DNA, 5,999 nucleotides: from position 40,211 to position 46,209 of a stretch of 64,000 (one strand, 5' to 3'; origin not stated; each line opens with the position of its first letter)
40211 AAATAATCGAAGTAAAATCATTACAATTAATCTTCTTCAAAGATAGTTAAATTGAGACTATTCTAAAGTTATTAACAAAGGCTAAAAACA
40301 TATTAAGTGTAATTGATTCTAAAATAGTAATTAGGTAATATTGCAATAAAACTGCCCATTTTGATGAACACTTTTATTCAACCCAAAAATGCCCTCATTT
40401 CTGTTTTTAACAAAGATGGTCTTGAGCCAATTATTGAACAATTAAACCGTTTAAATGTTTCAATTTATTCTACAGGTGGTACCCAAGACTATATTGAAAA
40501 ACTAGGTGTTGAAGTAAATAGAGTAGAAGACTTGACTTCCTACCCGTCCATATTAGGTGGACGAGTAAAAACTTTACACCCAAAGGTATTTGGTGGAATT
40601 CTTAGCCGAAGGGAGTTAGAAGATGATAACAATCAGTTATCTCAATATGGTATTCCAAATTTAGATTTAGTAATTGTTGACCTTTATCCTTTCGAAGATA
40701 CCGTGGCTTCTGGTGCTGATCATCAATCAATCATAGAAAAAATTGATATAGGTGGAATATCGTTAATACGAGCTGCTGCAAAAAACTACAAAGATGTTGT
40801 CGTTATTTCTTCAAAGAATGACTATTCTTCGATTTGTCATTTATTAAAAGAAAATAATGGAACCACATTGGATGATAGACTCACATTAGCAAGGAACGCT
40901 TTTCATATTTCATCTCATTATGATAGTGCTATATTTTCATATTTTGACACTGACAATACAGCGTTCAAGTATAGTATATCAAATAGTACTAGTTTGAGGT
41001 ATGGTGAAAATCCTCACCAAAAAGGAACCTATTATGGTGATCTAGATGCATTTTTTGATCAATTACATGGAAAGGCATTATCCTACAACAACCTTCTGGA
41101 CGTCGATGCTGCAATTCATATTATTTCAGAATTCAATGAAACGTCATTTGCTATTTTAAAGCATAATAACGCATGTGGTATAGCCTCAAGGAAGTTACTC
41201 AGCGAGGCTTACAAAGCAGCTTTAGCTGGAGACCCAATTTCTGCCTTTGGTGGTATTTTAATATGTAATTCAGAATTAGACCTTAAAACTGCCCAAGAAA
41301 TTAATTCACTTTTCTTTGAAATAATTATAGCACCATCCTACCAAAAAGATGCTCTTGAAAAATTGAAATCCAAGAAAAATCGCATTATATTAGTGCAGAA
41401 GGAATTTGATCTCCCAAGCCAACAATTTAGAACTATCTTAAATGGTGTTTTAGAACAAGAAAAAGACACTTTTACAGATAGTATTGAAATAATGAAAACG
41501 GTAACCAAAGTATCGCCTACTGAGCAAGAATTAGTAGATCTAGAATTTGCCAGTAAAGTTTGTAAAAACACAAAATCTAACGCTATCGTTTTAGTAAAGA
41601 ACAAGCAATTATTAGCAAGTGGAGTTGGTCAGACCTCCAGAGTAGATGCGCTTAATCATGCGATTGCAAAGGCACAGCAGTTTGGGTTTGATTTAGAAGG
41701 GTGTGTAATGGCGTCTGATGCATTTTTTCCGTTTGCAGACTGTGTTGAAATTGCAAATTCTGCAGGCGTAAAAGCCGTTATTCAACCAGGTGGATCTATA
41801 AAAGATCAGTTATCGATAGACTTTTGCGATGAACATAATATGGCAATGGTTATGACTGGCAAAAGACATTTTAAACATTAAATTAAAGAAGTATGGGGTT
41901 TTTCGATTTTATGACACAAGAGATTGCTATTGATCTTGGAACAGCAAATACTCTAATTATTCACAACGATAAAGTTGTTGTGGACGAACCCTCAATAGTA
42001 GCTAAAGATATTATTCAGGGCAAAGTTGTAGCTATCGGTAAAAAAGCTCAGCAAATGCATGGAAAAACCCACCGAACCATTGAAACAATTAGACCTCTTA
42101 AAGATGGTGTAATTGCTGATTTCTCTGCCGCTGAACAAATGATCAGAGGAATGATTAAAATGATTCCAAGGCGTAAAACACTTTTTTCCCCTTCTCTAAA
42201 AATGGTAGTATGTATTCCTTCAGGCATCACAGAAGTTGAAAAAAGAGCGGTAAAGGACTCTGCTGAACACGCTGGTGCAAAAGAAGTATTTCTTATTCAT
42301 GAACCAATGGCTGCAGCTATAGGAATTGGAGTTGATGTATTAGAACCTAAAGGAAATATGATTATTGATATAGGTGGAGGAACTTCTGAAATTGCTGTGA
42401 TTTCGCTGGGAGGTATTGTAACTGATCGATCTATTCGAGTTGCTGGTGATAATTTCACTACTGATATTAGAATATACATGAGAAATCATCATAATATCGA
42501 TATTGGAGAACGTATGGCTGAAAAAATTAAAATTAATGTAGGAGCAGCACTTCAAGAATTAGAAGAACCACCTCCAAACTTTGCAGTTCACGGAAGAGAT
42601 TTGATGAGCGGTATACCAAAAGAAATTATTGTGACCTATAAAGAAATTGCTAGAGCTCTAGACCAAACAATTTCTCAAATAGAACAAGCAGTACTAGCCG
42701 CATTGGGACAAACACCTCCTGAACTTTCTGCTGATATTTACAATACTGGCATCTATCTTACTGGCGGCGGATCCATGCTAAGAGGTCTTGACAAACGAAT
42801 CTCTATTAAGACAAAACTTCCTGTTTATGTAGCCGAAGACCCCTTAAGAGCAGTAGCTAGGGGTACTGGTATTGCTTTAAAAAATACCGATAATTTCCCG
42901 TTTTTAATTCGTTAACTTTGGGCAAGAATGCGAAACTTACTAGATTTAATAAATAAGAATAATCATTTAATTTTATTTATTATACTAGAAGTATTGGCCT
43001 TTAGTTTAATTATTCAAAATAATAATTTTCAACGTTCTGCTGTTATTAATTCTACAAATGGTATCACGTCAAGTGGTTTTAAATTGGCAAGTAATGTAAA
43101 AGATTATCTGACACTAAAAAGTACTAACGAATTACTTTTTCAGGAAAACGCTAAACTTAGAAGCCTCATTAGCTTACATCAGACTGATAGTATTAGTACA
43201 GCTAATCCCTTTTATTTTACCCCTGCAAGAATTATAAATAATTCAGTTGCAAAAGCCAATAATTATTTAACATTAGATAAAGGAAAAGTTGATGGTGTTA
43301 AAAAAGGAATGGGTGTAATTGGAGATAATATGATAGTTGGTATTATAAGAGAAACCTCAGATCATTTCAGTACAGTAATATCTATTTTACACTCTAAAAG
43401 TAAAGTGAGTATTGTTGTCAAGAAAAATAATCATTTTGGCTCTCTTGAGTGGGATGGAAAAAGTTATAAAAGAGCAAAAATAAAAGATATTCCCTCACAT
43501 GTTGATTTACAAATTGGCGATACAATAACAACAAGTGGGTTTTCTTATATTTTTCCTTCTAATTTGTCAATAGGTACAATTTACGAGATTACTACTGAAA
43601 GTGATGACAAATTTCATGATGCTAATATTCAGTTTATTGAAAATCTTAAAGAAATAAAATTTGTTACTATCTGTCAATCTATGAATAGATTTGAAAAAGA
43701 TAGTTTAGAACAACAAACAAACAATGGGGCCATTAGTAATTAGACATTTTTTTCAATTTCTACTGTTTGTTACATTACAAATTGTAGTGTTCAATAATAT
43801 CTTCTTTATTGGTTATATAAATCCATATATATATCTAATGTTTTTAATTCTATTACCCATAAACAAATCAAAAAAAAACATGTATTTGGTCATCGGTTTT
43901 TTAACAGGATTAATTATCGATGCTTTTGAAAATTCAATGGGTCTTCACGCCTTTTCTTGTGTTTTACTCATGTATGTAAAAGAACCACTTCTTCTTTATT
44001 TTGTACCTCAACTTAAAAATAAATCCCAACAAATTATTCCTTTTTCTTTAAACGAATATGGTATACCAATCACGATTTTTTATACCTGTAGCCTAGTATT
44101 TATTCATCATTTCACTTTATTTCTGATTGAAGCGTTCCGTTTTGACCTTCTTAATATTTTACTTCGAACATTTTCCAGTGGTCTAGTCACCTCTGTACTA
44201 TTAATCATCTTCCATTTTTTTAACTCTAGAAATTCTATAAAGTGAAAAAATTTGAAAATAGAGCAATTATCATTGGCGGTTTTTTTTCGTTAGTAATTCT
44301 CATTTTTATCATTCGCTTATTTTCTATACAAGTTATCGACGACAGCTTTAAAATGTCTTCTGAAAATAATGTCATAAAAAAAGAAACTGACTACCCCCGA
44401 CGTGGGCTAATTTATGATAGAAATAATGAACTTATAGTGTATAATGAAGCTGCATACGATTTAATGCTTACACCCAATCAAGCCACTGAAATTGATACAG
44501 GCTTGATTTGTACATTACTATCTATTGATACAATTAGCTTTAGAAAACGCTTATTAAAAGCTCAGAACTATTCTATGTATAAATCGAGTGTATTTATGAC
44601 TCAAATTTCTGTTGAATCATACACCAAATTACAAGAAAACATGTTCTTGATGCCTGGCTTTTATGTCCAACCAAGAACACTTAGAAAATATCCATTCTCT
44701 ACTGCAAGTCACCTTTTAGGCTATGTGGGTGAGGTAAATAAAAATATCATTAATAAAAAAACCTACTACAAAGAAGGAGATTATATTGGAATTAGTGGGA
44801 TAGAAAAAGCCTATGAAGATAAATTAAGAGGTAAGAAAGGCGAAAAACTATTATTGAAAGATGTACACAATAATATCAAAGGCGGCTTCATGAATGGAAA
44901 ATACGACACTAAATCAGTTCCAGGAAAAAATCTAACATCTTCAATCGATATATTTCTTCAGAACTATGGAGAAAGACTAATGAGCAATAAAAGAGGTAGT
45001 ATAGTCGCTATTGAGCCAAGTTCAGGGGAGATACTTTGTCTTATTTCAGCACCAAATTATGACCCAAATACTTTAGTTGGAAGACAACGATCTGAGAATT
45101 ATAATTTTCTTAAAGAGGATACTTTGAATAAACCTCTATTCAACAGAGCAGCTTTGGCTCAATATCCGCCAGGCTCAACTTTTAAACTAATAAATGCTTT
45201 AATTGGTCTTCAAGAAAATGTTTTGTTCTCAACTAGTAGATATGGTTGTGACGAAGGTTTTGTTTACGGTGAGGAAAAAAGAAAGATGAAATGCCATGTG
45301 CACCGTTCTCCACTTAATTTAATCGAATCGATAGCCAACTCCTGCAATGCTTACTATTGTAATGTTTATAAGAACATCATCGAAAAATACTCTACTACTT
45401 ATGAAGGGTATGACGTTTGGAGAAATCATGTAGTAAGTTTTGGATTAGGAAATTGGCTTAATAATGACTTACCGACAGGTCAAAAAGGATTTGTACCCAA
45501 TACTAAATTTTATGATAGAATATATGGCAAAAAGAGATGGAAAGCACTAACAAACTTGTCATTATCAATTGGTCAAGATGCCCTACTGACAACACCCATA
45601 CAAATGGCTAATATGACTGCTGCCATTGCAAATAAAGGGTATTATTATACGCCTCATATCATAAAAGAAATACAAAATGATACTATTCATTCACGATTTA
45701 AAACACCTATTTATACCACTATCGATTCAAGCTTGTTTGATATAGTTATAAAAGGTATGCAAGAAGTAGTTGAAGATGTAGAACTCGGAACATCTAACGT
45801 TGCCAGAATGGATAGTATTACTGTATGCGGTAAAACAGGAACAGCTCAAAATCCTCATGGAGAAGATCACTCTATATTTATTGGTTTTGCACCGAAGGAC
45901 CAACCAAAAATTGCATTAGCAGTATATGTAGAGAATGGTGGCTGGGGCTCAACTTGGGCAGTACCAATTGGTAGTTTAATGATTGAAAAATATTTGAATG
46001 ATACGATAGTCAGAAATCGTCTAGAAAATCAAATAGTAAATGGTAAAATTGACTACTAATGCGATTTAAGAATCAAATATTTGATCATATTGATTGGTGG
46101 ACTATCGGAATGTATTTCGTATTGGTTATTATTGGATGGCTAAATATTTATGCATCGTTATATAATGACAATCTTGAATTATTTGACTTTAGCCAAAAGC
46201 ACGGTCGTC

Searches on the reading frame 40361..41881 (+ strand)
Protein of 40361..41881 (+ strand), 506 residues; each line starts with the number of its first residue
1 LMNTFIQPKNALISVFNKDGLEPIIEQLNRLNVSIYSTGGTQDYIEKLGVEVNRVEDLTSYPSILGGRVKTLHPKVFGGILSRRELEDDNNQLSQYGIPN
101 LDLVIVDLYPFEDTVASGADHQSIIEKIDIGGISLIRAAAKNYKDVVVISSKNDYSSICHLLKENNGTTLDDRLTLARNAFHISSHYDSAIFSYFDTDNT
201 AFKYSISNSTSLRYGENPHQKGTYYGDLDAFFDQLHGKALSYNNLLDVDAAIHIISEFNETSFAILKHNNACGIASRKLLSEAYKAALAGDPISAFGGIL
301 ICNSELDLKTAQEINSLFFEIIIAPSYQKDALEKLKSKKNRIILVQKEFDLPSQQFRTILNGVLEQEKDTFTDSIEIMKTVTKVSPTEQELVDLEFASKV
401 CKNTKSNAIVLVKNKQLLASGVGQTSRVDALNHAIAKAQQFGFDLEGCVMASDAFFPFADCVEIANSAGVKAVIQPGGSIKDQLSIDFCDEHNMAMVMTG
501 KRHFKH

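Call 48: search_protein_families(library=pfam, proteins=[window:40361-41881:+], max_evalue=0.00001)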
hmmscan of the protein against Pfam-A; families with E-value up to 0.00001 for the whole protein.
window:40361-41881:+ (506 aa): 2 families
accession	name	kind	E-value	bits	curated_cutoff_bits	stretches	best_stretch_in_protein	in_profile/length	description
PF01808.24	AICARFT_IMPCHas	-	1.7e-106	356.7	25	1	139-437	1-311/311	AICARFT/IMPCHase bienzyme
PF02142.27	MGS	-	5.6e-17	62.1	24.1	1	21-133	2-93/94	MGS-like domain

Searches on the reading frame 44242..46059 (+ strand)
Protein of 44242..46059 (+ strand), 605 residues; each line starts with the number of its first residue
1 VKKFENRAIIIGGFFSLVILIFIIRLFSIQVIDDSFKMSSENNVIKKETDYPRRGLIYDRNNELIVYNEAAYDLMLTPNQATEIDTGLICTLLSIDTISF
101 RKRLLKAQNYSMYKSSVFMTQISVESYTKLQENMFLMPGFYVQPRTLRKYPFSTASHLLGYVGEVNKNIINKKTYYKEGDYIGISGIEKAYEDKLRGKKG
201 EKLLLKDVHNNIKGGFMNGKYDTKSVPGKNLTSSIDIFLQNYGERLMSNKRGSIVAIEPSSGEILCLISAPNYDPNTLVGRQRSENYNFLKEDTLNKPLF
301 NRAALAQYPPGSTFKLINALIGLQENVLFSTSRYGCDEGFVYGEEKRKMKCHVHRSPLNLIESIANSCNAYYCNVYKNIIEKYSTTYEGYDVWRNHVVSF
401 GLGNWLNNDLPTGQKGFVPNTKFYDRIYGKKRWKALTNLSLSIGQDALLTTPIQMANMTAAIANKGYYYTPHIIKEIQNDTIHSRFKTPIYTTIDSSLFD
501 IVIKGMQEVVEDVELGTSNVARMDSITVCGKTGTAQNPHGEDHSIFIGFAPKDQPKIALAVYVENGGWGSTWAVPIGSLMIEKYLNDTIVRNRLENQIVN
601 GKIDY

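Call 48: search_protein_families(library=pfam, proteins=[window:44242-46059:+], max_evalue=0.00001)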
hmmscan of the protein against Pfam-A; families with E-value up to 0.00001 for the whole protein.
window:44242-46059:+ (605 aa): 2 families
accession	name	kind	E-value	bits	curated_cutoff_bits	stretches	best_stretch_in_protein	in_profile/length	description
PF00905.27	Transpeptidase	-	5.8e-50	170.6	22.1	1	252-576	1-293/299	Penicillin binding protein transpeptidase domain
PF03717.20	PBP_dimer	-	1.3e-40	140.2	24.4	1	50-212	2-175/180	Penicillin-binding Protein dimerisation domain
